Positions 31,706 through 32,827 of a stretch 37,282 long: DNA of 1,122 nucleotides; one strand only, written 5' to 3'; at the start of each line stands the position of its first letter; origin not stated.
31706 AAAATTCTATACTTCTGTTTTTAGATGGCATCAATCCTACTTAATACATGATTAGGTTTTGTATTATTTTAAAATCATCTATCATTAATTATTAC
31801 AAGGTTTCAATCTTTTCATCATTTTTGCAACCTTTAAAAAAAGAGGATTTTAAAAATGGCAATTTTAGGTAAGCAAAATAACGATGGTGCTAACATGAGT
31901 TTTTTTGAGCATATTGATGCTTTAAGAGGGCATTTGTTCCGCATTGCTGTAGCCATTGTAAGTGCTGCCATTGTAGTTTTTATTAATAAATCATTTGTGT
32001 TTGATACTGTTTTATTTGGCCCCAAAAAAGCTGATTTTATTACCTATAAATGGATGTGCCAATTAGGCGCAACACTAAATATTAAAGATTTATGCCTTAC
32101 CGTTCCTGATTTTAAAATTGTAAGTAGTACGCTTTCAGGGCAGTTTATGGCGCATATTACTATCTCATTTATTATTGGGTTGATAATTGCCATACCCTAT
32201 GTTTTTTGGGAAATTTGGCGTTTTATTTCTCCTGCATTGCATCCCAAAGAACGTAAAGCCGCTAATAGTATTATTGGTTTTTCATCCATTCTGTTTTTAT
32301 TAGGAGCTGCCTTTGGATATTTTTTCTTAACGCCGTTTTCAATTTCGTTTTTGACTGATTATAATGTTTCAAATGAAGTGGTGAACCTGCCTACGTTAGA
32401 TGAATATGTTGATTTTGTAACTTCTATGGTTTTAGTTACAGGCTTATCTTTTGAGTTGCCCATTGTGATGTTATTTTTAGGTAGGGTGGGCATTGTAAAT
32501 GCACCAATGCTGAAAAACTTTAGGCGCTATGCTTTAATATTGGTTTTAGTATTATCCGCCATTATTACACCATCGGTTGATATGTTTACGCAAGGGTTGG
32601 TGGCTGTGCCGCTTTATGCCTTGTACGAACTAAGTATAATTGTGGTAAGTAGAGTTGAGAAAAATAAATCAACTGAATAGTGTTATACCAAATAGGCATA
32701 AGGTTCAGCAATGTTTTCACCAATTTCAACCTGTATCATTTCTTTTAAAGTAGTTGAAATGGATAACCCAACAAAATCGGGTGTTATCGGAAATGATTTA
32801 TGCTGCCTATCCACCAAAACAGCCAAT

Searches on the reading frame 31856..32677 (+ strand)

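Call 52: search_protein_families(library=pfam, proteins=[window:31856-32677:+], max_evalue=0.001)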
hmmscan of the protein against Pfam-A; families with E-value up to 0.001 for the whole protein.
window:31856-32677:+ (274 aa): 1 family
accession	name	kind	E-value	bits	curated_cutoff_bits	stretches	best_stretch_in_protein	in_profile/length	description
PF00902.23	TatC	-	9.3e-63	212.2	25.1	1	18-252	1-208/208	Sec-independent protein translocase protein (TatC)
